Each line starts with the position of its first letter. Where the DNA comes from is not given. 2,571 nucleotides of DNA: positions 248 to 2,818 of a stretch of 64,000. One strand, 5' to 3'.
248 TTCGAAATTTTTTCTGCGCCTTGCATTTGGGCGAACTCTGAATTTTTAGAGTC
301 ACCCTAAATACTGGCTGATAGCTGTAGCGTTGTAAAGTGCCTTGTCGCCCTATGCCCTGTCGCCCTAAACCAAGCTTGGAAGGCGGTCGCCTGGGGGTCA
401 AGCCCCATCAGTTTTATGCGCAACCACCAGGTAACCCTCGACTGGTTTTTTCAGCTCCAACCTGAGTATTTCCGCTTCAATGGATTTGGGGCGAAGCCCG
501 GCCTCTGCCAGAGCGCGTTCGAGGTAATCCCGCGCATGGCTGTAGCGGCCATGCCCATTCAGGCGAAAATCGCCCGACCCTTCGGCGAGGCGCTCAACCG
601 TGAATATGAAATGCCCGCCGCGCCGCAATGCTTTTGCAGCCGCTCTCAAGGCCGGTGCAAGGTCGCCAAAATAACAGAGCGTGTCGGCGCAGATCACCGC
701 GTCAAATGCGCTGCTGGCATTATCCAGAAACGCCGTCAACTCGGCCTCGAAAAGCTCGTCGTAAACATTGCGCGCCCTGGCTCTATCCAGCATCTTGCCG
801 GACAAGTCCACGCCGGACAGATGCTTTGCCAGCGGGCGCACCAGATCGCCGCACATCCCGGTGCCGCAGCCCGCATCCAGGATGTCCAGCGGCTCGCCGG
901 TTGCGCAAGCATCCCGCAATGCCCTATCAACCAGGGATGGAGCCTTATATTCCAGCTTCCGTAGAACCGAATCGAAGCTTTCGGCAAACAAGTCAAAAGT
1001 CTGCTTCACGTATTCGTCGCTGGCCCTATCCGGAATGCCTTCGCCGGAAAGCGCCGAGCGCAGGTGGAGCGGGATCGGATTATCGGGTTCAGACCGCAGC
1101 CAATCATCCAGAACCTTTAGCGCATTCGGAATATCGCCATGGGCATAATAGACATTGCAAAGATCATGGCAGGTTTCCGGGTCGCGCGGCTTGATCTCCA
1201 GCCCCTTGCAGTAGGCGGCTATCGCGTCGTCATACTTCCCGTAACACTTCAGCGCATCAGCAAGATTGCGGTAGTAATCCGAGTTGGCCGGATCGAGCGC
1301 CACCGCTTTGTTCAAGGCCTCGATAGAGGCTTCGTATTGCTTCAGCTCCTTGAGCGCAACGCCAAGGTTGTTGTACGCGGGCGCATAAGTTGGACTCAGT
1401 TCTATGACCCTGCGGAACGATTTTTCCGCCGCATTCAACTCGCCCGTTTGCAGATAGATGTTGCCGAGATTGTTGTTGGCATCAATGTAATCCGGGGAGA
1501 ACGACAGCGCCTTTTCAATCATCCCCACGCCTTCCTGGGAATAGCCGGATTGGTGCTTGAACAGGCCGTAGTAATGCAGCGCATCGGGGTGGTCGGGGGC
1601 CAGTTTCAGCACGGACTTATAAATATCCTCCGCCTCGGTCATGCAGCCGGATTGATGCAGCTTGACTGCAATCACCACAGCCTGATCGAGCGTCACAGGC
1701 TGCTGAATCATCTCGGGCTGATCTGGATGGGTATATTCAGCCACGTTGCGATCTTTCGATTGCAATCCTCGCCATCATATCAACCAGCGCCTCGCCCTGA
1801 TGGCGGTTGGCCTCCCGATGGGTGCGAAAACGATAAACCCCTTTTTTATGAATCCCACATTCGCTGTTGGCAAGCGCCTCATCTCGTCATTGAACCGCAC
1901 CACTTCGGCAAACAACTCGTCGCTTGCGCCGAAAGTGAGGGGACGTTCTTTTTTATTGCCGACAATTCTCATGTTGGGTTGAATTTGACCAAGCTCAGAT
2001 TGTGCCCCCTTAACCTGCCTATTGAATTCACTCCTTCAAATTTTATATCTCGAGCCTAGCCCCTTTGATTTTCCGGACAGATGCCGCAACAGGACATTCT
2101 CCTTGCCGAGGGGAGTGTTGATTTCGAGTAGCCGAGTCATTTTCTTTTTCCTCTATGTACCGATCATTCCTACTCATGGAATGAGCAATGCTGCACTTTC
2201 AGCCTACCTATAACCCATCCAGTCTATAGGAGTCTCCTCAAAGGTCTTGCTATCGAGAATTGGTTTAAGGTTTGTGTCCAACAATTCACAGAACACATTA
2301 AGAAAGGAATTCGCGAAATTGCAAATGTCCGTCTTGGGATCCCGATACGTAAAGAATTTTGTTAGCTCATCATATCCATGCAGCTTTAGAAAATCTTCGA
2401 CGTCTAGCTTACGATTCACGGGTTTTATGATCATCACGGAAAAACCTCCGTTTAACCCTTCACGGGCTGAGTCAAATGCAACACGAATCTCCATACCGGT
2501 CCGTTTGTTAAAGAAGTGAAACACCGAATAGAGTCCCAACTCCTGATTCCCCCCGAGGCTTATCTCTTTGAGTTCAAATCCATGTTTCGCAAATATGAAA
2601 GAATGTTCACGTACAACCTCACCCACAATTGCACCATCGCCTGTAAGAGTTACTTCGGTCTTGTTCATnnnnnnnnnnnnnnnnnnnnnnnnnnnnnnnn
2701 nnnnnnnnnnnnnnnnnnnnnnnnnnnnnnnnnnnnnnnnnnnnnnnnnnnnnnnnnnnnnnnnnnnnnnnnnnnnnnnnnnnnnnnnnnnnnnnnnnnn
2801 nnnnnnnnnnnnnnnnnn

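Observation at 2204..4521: Unassigned low-GC cargo module between clpV and a vgrG stub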

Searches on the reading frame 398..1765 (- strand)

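Call 6: search_protein_families(library=pfam, max_evalue=1, proteins=[window:398-1765:-])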
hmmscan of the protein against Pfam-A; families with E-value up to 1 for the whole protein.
window:398-1765:- (455 aa): 38 families (the best 25 are shown)
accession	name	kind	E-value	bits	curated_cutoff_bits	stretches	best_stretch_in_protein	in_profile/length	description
PF13414.12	TPR_11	-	1.7e-27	95.2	26.8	4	101-141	1-41/42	TPR repeat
PF00515.34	TPR_1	-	4.8e-27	93.1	27.8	3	128-161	1-34/34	Tetratricopeptide repeat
PF07719.23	TPR_2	-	2.8e-26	89.9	27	3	128-161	1-34/34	Tetratricopeptide repeat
PF14559.12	TPR_19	-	6.8e-25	87.6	25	4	176-232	5-61/68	Tetratricopeptide repeat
PF13181.12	TPR_8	-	6.3e-24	82.5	25.7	3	128-161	1-34/34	Tetratricopeptide repeat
PF13431.12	TPR_17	-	1.3e-22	78.6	24.4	4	117-148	2-33/34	Tetratricopeptide repeat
PF13428.12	TPR_14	-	3e-22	77.3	23.5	4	131-170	4-43/44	Tetratricopeptide repeat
PF13424.12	TPR_12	-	2.9e-18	66.3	30.1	4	95-158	4-75/77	Tetratricopeptide repeat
PF08241.18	Methyltransf_11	-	7.5e-15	55.8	21.2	1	296-388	1-95/95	Methyltransferase domain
PF13371.12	TPR_9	-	2.2e-14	53.7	35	4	100-163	1-64/73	Tetratricopeptide repeat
PF13489.12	Methyltransf_23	-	9.7e-14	51.9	27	1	269-425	3-160/164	Methyltransferase domain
PF08242.18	Methyltransf_12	-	1.1e-13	52.1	30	1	296-386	1-98/98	Methyltransferase domain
PF13649.12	Methyltransf_25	-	1.3e-13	51.9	27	1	295-384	1-97/97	Methyltransferase domain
PF13432.12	TPR_16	-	3.3e-12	47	32.7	2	134-196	3-65/65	Tetratricopeptide repeat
PF13176.12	TPR_7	-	3.5e-11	42.7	27.9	1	99-125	4-30/36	Tetratricopeptide repeat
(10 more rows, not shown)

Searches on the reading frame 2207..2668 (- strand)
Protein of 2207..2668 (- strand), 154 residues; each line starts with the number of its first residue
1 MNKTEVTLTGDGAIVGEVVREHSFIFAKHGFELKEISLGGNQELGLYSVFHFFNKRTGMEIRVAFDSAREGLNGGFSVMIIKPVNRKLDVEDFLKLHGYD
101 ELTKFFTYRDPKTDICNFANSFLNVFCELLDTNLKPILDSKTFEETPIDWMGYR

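Call 6: search_protein_families(library=pfam, max_evalue=1, proteins=[window:2207-2668:-])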
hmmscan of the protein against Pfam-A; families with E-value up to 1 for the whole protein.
seq(154 aa): 0 families

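Call 7: search_protein_families(library=ncbifam, max_evalue=1, proteins=[window:2207-2668:-])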
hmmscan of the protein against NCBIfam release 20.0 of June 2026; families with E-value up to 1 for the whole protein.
seq(154 aa): 0 families

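Call 14: find_homologous_proteins(query=window:2207-2668:-)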
Query seq(154 aa) (154 aa): 61 proteins with E <= 0.001 among 80 candidates.
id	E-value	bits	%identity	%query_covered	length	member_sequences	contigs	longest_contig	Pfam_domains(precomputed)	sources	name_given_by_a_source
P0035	2.6e-99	348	100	100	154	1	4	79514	-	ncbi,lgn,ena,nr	ncbi:MAG: hypothetical protein FD134_66 [Gallionellaceae bacterium]|nr:MAG: hypothetical protein FD1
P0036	3.0e-58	214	65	100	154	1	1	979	-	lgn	-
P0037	2.3e-57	211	62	100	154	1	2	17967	-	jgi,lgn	jgi:hypothetical protein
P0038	3.0e-57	211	63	100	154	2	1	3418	-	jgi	jgi:hypothetical protein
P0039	3.7e-56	208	61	100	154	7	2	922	-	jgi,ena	jgi:hypothetical protein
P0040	1.5e-55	206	62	100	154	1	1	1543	-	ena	-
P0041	1.9e-55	205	59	100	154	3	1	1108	-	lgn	-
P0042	3.6e-55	204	58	100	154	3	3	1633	-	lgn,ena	-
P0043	7.5e-55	203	62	100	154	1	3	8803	-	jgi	jgi:hypothetical protein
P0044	3.3e-54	201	59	100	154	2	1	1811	-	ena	-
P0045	3.5e-54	201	57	100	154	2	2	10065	-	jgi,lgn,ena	jgi:hypothetical protein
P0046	5.0e-54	201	59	100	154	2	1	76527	-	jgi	jgi:hypothetical protein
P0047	6.9e-54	200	58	100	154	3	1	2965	-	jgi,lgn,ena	-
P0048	1.1e-53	199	59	100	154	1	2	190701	-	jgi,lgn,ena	jgi:hypothetical protein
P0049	1.6e-53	199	59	100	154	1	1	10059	-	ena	-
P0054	6.6e-52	194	57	100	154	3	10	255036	-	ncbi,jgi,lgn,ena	ncbi:MAG: hypothetical protein ABSD67_02530 [Terracidiphilus sp.]|jgi:hypothetical protein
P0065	9.3e-51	190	57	100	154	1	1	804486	-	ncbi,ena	-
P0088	7.9e-36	142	48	100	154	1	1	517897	-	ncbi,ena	-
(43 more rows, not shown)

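Call 44: find_encoding_contigs(protein=P0035, flank=4000, max_places=6)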
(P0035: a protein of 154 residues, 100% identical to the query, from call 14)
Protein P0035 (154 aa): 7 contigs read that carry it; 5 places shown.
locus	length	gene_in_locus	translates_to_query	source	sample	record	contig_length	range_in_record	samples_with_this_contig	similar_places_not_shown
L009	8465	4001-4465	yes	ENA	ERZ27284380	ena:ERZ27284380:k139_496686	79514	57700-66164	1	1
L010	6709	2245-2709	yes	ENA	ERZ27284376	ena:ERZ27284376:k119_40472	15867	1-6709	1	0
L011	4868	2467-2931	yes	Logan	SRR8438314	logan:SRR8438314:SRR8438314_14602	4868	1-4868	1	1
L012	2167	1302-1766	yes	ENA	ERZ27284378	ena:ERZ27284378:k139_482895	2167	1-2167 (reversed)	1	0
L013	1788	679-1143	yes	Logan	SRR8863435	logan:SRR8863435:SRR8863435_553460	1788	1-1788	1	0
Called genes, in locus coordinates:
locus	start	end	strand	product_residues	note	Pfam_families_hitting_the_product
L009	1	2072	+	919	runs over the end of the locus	PF13191:AAA_16 (weak), PF23569:NBD_SMAX1, PF00004:AAA, PF17871:AAA_lid_9, PF00004:AAA (weak), PF07724:AAA_2, PF07728:AAA_5, PF10431:ClpB_D2-small, +6 more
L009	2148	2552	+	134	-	-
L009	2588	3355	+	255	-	PF21724:DUF6861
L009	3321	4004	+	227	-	-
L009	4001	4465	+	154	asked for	-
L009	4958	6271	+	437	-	PF13424:TPR_12, PF13414:TPR_11, PF00515:TPR_1, PF13181:TPR_8, PF13489:Methyltransf_23, PF13847:Methyltransf_31, PF08241:Methyltransf_11, PF08242:Methyltransf_12, +19 more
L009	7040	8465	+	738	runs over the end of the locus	PF05954:Phage_GPD, PF04717:Phage_base_V, PF22178:Gp5_trimer_C, PF10106:DUF2345 (faint)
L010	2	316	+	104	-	?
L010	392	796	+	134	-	-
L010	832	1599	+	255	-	PF21724:DUF6861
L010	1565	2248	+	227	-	-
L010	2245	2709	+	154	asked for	-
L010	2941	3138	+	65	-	-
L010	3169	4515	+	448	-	PF13414:TPR_11, PF13424:TPR_12, PF00515:TPR_1, PF13181:TPR_8, PF13489:Methyltransf_23, PF08241:Methyltransf_11, PF08242:Methyltransf_12, PF13649:Methyltransf_25, +20 more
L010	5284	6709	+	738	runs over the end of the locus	PF05954:Phage_GPD, PF04717:Phage_base_V, PF22178:Gp5_trimer_C, PF10106:DUF2345 (faint)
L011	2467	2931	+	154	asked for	-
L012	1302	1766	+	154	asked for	-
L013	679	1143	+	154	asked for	-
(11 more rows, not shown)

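Call 45: predict_structure(alignment_id=A3)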
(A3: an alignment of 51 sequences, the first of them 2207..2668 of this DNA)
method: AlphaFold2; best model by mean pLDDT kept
length: 154 residues; sequences in the alignment: 51
mean_pLDDT: 88.3   pTM: 0.84
mean pLDDT of the five models: 88.3, 87.5, 86.8, 86.2, 85.8
residues with pLDDT >= 90: 112; 70-90: 29; 50-70: 6; < 50: 7
segments of 3 or more residues with pLDDT < 50: 1-3, 151-154
pLDDT, mean of each block of 10 residues (from residue 1): 66 95 94 93 85 96 92 92 91 93 94 95 96 93 72 36
secondary structure, 60 per line:
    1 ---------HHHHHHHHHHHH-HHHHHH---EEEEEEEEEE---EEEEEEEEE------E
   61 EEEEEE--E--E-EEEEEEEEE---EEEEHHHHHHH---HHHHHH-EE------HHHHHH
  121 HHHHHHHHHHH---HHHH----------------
elements in order: H10-21 H23-28 E32-41 E45-53 E60-66 E74-82 E86-89 H90-96 H100-105 H115-131 H135-138

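Call 49: fold_search(model_id=the predicted structure, library=pdb)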
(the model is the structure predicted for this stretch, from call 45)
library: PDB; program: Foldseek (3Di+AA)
matches with E <= 10: 476; with E <= 0.001: 0
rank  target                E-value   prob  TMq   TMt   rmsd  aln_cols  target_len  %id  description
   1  7rbp_B                1.3e-01  0.41  0.30  0.19  11.9       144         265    8  Medicago truncatula D-1-piperideine-2-carboxylic acid reductase (released 2022-07-06)
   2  4bva_A                1.3e-01  0.28  0.28  0.16  13.2       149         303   15  Crystal structure of the NADPH-T3 form of mouse Mu-crystallin. (released 2014-02-05)
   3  8j1g_D                2.0e-01  0.44  0.29  0.17   9.0        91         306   10  Structure of amino acid dehydrogenase in complex with NADPH (released 2023-08-16)
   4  6rqa_A                2.0e-01  0.44  0.34  0.19  11.5       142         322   13  Crystal structure of the iminosuccinate reductase of Paracoccus denitrificans in complex with NAD+ (released 2019-08-14)
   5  6t3e_B                2.1e-01  0.51  0.32  0.18  10.9       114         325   12  Structure of Thermococcus litoralis Delta(1)-pyrroline-2-carboxylate reductase in complex with NADH and L-proline (released 2020-05-13)
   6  8j1g_B                2.4e-01  0.35  0.29  0.17  10.4       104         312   10  Structure of amino acid dehydrogenase in complex with NADPH (released 2023-08-16)
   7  4bv9_A                2.8e-01  0.20  0.29  0.18  12.2       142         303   15  Crystal structure of the NADPH form of mouse Mu-crystallin. (released 2014-02-05)
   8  6obt                  3.0e-01  0.20  0.19  0.11  12.6        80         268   11  Structural insights into dehydratase substrate selection for the borrelidin and fluvirucin polyketide synthases (released 2019-06-05)
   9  6szw_C                3.0e-01  0.10  0.21  0.18  17.4       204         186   15  Asymmetric complex of Factor XII and kininogen with gC1qR/C1QBP/P32 is governed by allostery (released 2020-07-22)
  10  4bva_B                3.4e-01  0.20  0.30  0.18  11.5       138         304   14  Crystal structure of the NADPH-T3 form of mouse Mu-crystallin. (released 2014-02-05)
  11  3qkr_A                3.4e-01  0.08  0.22  0.18  15.4       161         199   12  Mre11 Rad50 binding domain bound to Rad50 (released 2011-03-30)
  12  4bv9_B                3.6e-01  0.14  0.28  0.17  16.2       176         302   12  Crystal structure of the NADPH form of mouse Mu-crystallin. (released 2014-02-05)
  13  6k7d                  3.8e-01  0.57  0.25  0.09   4.4        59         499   10  Crystal structure of MBPapo-Tim21 fusion protein with a 16-residue helical linker (released 2019-09-18)
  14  2lcg_MODEL_1_A        3.8e-01  0.11  0.24  0.25  17.4       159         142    9  Solution NMR structure of protein Rmet_5065 from Ralstonia metallidurans, Northeast Structural Genomics Consor (released 2011-05-18)
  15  8hta_MODEL_1_A        3.8e-01  0.10  0.18  0.17  10.4       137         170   12  Solution Structure of the C65A/C167A Mutant of Human Lipocalin-type Prostaglandin D Synthase (released 2023-04-19)
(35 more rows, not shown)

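Call 51: list_cluster_members(proteins=[P0005, P0027, P0030, P0065, P0088, P0054, P0165, P0170, P0189, P0247])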
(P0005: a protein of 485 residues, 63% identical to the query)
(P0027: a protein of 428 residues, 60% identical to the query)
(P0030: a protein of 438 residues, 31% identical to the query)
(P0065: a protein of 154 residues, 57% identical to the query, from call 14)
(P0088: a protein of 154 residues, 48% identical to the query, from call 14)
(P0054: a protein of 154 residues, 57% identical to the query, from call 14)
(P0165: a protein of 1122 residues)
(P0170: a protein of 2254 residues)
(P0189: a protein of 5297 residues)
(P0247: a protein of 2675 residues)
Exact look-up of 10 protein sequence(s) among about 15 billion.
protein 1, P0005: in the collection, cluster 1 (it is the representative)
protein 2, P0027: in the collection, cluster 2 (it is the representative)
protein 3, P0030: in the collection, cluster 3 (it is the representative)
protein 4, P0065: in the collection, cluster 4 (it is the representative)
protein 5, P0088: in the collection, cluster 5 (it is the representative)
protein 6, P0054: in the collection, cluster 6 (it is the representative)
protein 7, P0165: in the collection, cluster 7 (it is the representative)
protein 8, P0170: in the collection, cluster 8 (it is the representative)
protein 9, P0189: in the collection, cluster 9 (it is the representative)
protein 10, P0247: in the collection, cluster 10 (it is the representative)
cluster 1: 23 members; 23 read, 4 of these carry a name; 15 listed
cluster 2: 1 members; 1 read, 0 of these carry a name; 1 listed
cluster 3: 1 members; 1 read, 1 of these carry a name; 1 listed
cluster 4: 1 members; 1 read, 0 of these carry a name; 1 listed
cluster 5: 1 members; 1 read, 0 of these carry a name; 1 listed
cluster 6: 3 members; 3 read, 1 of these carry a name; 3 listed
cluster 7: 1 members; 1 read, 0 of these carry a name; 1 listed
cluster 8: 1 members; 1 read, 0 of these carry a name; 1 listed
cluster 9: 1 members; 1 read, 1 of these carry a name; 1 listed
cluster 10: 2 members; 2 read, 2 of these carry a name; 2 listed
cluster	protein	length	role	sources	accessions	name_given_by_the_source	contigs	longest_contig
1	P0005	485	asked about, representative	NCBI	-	-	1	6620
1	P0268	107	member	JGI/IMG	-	hypothetical protein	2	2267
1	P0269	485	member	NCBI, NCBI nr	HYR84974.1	MAG TPA: peptidoglycan-binding domain-containing protein [Terriglobia bacterium] | peptidoglycan-binding domain-containing protein [Terriglobia bacterium]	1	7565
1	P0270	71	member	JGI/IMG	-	hypothetical protein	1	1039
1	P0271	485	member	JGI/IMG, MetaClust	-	\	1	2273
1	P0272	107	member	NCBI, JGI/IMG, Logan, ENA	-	-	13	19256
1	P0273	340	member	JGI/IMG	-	-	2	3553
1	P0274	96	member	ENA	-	-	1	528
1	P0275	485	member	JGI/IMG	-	-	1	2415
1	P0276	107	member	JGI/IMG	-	-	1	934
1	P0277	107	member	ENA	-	-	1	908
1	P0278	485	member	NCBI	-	-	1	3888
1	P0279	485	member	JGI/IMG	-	-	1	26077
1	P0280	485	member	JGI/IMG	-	-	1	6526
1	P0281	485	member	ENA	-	-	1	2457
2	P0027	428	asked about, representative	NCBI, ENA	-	-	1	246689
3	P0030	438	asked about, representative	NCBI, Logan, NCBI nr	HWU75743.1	MAG TPA: hypothetical protein VN043_04515 [Rhodanobacter sp.] | hypothetical protein [Rhodanobacter sp.]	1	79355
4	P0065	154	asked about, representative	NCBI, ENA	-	-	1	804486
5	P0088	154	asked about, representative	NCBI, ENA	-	-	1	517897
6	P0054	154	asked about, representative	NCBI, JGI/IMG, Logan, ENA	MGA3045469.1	MAG: hypothetical protein ABSD67_02530 [Terracidiphilus sp.] | hypothetical protein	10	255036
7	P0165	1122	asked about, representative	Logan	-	-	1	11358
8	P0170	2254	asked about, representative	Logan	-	-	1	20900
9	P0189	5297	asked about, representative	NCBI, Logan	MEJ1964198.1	MAG: LysM peptidoglycan-binding domain-containing protein [Gammaproteobacteria bacterium]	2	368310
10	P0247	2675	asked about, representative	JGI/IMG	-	hypothetical protein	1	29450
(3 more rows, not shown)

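Call 84: search_solved_structures(query=A3, max_evalue=10)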
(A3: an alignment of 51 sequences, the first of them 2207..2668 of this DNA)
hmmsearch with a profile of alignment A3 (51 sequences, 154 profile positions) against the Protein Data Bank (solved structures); distinct sequences matched with E-value up to 10: 1.
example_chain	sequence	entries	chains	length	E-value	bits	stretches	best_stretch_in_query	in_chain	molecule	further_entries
1qys_A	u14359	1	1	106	0.71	13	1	72-142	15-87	TOP7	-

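Call 85: search_protein_families(library=padloc, max_evalue=0.1, proteins=[window:2207-2668:-])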
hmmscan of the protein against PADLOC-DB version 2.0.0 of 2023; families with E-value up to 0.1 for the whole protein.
window:2207-2668:- (154 aa): 0 families
